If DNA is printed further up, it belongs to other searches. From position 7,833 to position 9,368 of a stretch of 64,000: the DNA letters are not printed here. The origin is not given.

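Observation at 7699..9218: Overlapping 411-aa / 97-aa gene pair of completely unknown function, downstream of a receiver-domain gene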

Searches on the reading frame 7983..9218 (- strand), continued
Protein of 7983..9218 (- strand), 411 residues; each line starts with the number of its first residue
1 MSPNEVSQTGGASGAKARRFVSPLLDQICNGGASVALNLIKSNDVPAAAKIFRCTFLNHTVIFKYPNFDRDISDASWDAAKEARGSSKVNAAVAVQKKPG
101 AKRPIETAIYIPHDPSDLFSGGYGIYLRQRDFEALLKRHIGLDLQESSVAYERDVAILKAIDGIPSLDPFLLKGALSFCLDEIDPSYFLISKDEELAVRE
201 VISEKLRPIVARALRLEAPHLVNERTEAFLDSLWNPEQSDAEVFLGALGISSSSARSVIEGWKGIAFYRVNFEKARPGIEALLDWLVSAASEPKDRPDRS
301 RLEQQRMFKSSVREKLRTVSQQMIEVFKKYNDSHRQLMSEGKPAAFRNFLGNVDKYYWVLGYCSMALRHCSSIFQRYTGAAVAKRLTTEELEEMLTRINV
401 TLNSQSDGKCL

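Call 28: predict_structure(alignment_id=A1)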
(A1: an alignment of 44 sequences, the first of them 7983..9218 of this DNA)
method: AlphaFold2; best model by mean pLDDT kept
length: 411 residues; sequences in the alignment: 44
mean_pLDDT: 80.7   pTM: 0.80
mean pLDDT of the five models: 80.7, 80.6, 80.3, 80.1, 80.1
residues with pLDDT >= 90: 169; 70-90: 173; 50-70: 21; < 50: 48
segments of 3 or more residues with pLDDT < 50: 1-17, 78-100, 405-411
pLDDT, mean of each block of 10 residues (from residue 1): 34 44 87 90 90 93 78 49 34 35 81 92 88 86 84 92 92 90 86 80 85 86 85 76 78 84 90 90 94 91 93 92 92 89 88 89 91 88 83 92 51 24
secondary structure, 60 per line:
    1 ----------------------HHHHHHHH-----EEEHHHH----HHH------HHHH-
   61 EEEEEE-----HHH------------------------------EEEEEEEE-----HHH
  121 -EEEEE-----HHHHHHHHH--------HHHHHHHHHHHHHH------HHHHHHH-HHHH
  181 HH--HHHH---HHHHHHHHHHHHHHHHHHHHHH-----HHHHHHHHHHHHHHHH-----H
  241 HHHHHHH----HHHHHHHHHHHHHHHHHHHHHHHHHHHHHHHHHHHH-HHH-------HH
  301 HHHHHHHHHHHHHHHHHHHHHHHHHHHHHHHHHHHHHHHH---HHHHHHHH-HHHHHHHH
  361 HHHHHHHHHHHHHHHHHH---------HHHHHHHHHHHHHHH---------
elements in order: H23-30 E36-38 H39-42 H56-59 E61-66 E105-112 E122-126 H132-140 H149-162 H169-175 H177-182 H185-188 H192-213 H219-234 H240-247 H252-287 H299-340 H344-351 H353-378 H388-402
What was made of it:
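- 7983..9218 (-): 411-aa protein, member of a large unannotated Rhodospirillales-type family. It has a small N-terminal alpha/beta domain and a long C-terminal helical bundle. AF2 pLDDT 80.7, pTM 0.80 (call 28).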

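Call 35: search_protein_families(library=pfam, proteins=[L057:4432-5367:-, L057:4429-5487:+, L057:5697-6923:+, L057:5508-6956:-, L057:6880-7839:+, L057:9173-10384:-, L057:9188-10348:+, L057:10383-11042:+, L057:11077-12447:+, L057:10942-12249:-], max_evalue=0.001)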
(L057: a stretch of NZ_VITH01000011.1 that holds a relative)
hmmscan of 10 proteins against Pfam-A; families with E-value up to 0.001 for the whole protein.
L057:4432-5367:- (311 aa): 0 families

L057:4429-5487:+ (352 aa): 2 families
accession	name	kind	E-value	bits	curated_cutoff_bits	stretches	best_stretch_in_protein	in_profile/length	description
PF04055.27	Radical_SAM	-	1.8e-18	67.7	29.5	1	55-196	3-139/166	Radical SAM superfamily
PF13186.11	SPASM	-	4.8e-16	59.2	21.5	1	261-327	1-66/67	Iron-sulfur cluster-binding domain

L057:5697-6923:+ (408 aa): 0 families

L057:5508-6956:- (482 aa): 1 family
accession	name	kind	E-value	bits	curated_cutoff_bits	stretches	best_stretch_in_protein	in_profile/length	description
PF03631.20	Virul_fac_BrkB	-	2.6e-53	181.8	33.7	1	53-302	2-258/259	Virulence factor BrkB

L057:6880-7839:+ (319 aa): 3 families
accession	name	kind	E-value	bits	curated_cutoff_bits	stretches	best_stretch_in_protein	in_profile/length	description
PF13561.12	adh_short_C2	-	1.1e-94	316.8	27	1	54-292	1-236/236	Enoyl-(Acyl carrier protein) reductase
PF00106.31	adh_short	-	1.1e-20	74.4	26.6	1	58-236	9-186/195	short chain dehydrogenase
PF23441.1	SDR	-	5.6e-05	23.1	27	1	102-267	66-227/258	SDR-like rossmann domain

L057:9173-10384:- (403 aa): 0 families

L057:9188-10348:+ (386 aa): 1 family
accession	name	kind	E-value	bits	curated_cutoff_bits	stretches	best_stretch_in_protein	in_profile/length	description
PF01264.26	Chorismate_synt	-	1.1e-138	461.9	27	1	38-378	1-327/327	Chorismate synthase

L057:10383-11042:+ (219 aa): 0 families

L057:11077-12447:+ (456 aa): 0 families

L057:10942-12249:- (435 aa): 1 family
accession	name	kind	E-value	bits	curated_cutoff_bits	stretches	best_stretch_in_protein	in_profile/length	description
PF00072.30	Response_reg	-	9.4e-20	71.3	30.2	1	88-210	1-109/111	Response regulator receiver domain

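Call 44: fold_search(model_id=the predicted structure, library=pdb)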
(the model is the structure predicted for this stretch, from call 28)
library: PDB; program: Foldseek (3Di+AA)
matches with E <= 10: 401; with E <= 0.001: 0
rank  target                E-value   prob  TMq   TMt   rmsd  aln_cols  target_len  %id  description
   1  8jy4                  1.6e-01  0.13  0.10  0.04  18.5       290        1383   13  Cryo-EM structure of human ABC transporter ABCC2 in apo' state (released 2024-01-03)
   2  8rq3                  2.0e-01  0.08  0.10  0.05  28.4       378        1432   10  Cryo-em structure of the rat Multidrug resistance-associated protein 2 (rMrp2) in an autoinhibited state (nucleotide-fre (released 2024-02-14)
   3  8r5s_A                3.0e-01  0.20  0.14  0.21  16.5       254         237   12  t113 - De-novo designed soluble homotetramer (released 2024-11-27)
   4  2yfa_A                3.3e-01  0.12  0.11  0.15  26.0       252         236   14  X-ray structure of McpS ligand binding domain in complex with malate (released 2012-04-18)
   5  8r5s_E                3.4e-01  0.28  0.16  0.25  15.6       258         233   12  t113 - De-novo designed soluble homotetramer (released 2024-11-27)
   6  5uj9                  5.2e-01  0.08  0.10  0.04  18.1       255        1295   13  Cryo-EM structure of bovine multidrug resistance protein 1 (MRP1) (released 2017-02-22)
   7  6jb3                  5.9e-01  0.08  0.10  0.07  17.5       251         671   10  Structure of SUR1 subunit bound with repaglinide (released 2019-05-22)
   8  6s43_B                6.5e-01  0.14  0.16  0.15  22.9       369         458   10  Fumarate hydratase of Mycobacterium tuberculosis in complex with formate and allosteric modulator N-(5-(Azocan-1-ylsul (released 2019-09-25)
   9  2yfb_B                7.1e-01  0.20  0.16  0.25  23.9       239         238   13  X-ray structure of McpS ligand binding domain in complex with succinate (released 2012-04-18)
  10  6qex_A                7.8e-01  0.07  0.11  0.05  24.9       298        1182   11  Nanodisc reconstituted human ABCB1 in complex with UIC2 fab and taxol (released 2019-02-27)
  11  9jn1                  8.1e-01  0.07  0.11  0.04  18.4       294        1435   15  apo Multidrug resistance-associated protein 2 in complex with AMP-PNP in rest state (released 2026-04-01)
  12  8iz9                  8.5e-01  0.07  0.10  0.05  20.2       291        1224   11  cryo-EM structure of PGE1-bound hMRP4 (released 2024-04-10)
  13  2yfb_A                8.9e-01  0.08  0.11  0.15  26.1       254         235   14  X-ray structure of McpS ligand binding domain in complex with succinate (released 2012-04-18)
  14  9dw9_A                8.9e-01  0.07  0.10  0.05  17.8       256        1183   11  Phosphorylated (E1371Q)CFTR in complex with PKA-C (released 2024-11-13)
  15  6kpt_A                9.8e-01  0.06  0.13  0.10  24.2       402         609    8  Crystal Structure of Acyl-CoA Dehydrogenase FadE5 from Mycobacteria smegmatis (released 2020-07-01)
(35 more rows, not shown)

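Call 50: search_solved_structures(query=A1, max_evalue=10)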
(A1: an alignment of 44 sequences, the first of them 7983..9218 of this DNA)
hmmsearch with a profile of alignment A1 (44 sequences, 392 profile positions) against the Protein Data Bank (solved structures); distinct sequences matched with E-value up to 10: 6.
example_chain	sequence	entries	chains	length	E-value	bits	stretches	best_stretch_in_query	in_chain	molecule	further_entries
5h7a_C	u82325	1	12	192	0.039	16.1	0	201-234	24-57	Immunoglobulin G-binding protein A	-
5h79_D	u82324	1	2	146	0.2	13.8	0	201-235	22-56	Immunoglobulin G-binding protein A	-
7zg5_C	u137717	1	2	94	0.23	13.6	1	170-231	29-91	DUF1778 domain-containing protein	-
8daa_B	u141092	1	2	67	0.28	13.3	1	203-235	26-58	Affibody LL2.FIVK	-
8da8_B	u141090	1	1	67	0.31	13.1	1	203-235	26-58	Affibody LL2.FIIK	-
8da4_B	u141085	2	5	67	0.94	11.6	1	203-235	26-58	Affibody LL1.FIVM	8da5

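Call 58: find_encoding_contigs(protein=P0048, flank=6000, max_places=2)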
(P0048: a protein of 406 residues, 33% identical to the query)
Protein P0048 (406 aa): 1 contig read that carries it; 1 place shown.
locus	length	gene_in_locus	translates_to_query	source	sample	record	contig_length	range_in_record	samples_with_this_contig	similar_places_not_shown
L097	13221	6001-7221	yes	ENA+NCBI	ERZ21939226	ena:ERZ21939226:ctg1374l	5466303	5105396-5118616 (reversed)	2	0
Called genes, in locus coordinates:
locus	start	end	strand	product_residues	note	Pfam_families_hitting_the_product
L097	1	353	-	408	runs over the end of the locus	PF07969:Amidohydro_3 (weak), PF01979:Amidohydro_1, PF07969:Amidohydro_3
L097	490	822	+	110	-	PF00581:Rhodanese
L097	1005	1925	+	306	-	PF01925:TauE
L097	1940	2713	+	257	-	PF09608:Alph_Pro_TM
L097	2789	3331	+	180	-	PF00582:Usp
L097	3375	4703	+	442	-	PF07969:Amidohydro_3 (faint), PF01979:Amidohydro_1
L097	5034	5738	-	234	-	PF00155:Aminotran_1_2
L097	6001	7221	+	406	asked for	-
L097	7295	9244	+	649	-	PF01144:CoA_trans, PF16957:Mal_decarbox_Al (weak)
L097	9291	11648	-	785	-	PF00672:HAMP, PF00015:MCPsignal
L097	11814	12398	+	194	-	-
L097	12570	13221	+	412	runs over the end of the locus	PF04389:Peptidase_M28, PF01546:Peptidase_M20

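Call 59: find_encoding_contigs(protein=P0052, flank=6000, max_places=2)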
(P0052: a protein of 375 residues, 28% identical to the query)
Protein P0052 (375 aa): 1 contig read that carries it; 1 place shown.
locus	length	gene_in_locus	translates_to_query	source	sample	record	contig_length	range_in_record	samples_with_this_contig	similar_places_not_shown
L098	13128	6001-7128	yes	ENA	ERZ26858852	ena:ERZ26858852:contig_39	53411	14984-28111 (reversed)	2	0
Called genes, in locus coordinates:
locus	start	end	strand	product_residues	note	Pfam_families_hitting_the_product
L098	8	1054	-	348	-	PF07224:Chlorophyllase (weak), PF00756:Esterase, PF12697:Abhydrolase_6 (weak)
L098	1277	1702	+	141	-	PF07452:CHRD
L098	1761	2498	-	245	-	PF01738:DLH, PF00326:Peptidase_S9 (faint), PF00561:Abhydrolase_1 (weak), PF08840:BAAT_C (faint)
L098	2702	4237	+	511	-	PF05977:MFS_3, PF06609:TRI12 (weak), PF07690:MFS_1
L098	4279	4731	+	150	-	-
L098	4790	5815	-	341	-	PF00248:Aldo_ket_red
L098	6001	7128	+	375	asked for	-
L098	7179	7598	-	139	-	PF00072:Response_reg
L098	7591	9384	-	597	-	PF08447:PAS_3, PF00512:HisKA, PF02518:HATPase_c, PF00072:Response_reg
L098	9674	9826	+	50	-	-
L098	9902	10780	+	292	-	PF09084:NMT1 (faint)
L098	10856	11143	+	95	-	-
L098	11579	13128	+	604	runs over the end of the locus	-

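Call 60: find_encoding_contigs(protein=P0046, flank=6000, max_places=2)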
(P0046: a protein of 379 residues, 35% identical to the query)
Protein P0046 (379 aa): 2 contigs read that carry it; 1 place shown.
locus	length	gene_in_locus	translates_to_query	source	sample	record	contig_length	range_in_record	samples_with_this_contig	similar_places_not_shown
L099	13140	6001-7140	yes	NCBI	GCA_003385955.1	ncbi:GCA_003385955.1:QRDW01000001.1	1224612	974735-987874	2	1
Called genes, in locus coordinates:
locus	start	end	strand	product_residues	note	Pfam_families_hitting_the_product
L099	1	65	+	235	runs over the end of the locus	PF25213:HVO_A0261_N (faint), PF12840:HTH_20, PF01022:HTH_5 (weak), PF12802:MarR_2 (weak)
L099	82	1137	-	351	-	PF01965:DJ-1_PfpI, PF00165:HTH_AraC (weak), PF12833:HTH_18, PF00165:HTH_AraC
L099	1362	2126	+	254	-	PF08220:HTH_DeoR, PF08279:HTH_11 (weak), PF00455:DeoRC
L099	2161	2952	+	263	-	PF00459:Inositol_P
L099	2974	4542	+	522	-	PF02805:Ada_Zn_binding, PF12833:HTH_18, PF06029:AlkA_N, PF00730:HhH-GPD (weak)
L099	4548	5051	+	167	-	PF02870:Methyltransf_1N (weak), PF01035:DNA_binding_1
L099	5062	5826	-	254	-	-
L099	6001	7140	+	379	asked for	-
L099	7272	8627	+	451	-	PF02321:OEP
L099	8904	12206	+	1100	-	-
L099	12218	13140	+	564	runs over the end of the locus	PF00664:ABC_membrane (weak), PF00005:ABC_tran, PF13304:AAA_21 (weak)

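Call 67: search_protein_families(library=phrogs, proteins=[window:7983-9218:-], max_evalue=0.1)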
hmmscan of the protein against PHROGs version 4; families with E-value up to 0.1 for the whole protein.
window:7983-9218:- (411 aa): 0 families

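Call 68: search_protein_families(library=pfam, alignment_id=A1, max_evalue=0.01)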
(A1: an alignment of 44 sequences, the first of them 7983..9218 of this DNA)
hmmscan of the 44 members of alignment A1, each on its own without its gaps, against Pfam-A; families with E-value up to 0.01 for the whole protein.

A. member 1, window:7983-9218:- (411 aa): 0 families

B. families by the number of members that match (of 44 scanned): 3 families
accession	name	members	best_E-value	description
PF21345.3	PcRGLX_2nd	4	0.0016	PcRGLX-like protein central beta sandwich domain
PF01023.25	S_100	1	0.0038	S-100/ICaBP type calcium binding domain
PF08769.17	Spo0A_C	1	0.0097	Sporulation initiation factor Spo0A C terminal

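Call 69: search_protein_families(library=ncbifam, alignment_id=A1, max_evalue=0.01)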
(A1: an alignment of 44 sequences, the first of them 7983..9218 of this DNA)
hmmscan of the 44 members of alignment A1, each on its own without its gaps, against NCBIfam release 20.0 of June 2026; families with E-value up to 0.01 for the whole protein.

A. member 1, window:7983-9218:- (411 aa): 0 families

B. families by the number of members that match (of 44 scanned): 0 families
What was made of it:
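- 7983..9218 (-): No Pfam or NCBIfam hit for any of 44 members (calls 68, 69).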

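Call 72: search_dna_similar(query=window:7983-9218:-, collection=plasmids, mode=protein, max_rows=25, rows=spread)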
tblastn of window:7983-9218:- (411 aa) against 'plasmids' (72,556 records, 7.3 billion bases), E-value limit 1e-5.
Records with a match: 6; places in all: 6; records where one place covers at least 80% of the query: 2.
Best place of each record, by identity: <60% 6.
By first word of the organism name: Asticcacaulis 4; Azospirillum 2.
By predicted mobility (MOB-suite, as given by PLSDB): non-mobilizable 5; conjugative 1.
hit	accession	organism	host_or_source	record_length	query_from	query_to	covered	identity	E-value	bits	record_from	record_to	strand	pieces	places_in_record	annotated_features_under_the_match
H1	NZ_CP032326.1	Azospirillum argentinense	soil sample,Agricultural field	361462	21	367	84%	35.9%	6e-58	211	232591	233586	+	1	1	hypothetical protein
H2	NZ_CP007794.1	Azospirillum argentinense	Triticum aestivum L.,Root,wheat ...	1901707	21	367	84%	35.6%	4e-58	212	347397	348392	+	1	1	record has no annotation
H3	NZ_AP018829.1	Asticcacaulis excentricus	Lemna minor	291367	103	384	69%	27.8%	7e-12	75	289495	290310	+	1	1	hypothetical protein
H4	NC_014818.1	Asticcacaulis excentricus CB 48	pond water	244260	103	384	69%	27.2%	4e-9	66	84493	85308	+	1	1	hypothetical protein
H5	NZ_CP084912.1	Asticcacaulis sp. AND118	pure culture,water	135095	103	384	69%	25.8%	6e-8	63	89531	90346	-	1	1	hypothetical protein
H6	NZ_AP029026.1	Asticcacaulis sp. DW145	-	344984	103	374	66%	25.3%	3e-8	64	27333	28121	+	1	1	hypothetical protein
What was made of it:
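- Tried and rejected: Only 6 plasmid or chromid records do, all annotated as hypothetical (call 72).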

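Call 73: find_related_loci(query=A1, collection=viral_contigs, flank=5000)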
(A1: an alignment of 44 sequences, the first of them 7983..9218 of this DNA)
Query A1 (411 aa) in viral_contigs; peptide patterns used: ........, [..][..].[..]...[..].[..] (x = any residue, [..] = any of these).
30 stretches matched a pattern, but none encodes a relative of the query by tblastn (E <= 1e-3).
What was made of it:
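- No relatives on viral contigs (call 73).
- Tried and rejected: No viral contig carries the family (call 73).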

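Call 74: get_annotated_region(hit=H1, flank=6000)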
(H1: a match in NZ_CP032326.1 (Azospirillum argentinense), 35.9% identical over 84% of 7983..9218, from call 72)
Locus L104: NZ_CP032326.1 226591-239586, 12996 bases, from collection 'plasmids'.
description: Azospirillum argentinense strain MTCC4035 plasmid p5, complete sequence
organism: Azospirillum argentinense (NCBI taxid 2970906)
taxonomy: Bacteria; Pseudomonadota; Alphaproteobacteria; Rhodospirillales; Azospirillaceae; Azospirillum; Azospirillum argentinense
host: -; source: soil sample,Agricultural field; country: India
typing (MOB-suite, as given by PLSDB): conjugative; relaxase MOBP,MOBQ; mating-pair formation MPF_T
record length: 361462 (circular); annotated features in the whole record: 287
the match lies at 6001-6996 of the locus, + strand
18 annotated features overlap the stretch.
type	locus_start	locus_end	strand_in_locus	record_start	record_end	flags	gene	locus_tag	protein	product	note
CDS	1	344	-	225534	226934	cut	-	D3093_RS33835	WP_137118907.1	selenium-binding protein SBP56-related protein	-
CDS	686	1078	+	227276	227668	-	-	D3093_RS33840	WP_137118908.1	nuclear transport factor 2 family protein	-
CDS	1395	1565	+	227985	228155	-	-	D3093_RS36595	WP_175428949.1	hypothetical protein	-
CDS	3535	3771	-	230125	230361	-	-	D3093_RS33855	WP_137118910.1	helix-turn-helix transcriptional regulator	-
CDS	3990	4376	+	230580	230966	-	-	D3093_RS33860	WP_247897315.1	helix-turn-helix transcriptional regulator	-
CDS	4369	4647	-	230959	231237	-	-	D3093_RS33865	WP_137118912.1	transcriptional regulator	-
CDS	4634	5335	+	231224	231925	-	-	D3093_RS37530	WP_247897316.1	hypothetical protein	-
CDS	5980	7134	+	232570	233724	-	-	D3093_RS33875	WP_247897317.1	hypothetical protein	-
CDS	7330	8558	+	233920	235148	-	-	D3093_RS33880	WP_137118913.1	IS3 family transposase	-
CDS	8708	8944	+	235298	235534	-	-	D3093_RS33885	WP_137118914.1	AbrB/MazE/SpoVT family DNA-binding domain-containing protein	-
CDS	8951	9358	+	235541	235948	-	-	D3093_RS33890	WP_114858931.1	type II toxin-antitoxin system VapC family toxin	-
CDS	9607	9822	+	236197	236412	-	-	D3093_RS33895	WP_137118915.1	type II toxin-antitoxin system PrlF family antitoxin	GO:0001558 - regulation of cell growth [Evidence IEA]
CDS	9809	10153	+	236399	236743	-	-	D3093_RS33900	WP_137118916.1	type II toxin-antitoxin system PemK/MazF family toxin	-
CDS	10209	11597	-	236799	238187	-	-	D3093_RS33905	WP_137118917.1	Fic family protein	-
CDS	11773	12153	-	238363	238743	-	-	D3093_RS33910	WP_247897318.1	helix-turn-helix domain-containing protein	-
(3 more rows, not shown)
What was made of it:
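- A plasmid copy in A. argentinense sits among IS3, VapBC, MazEF, Fic, BrnT and HicB genes (call 74).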
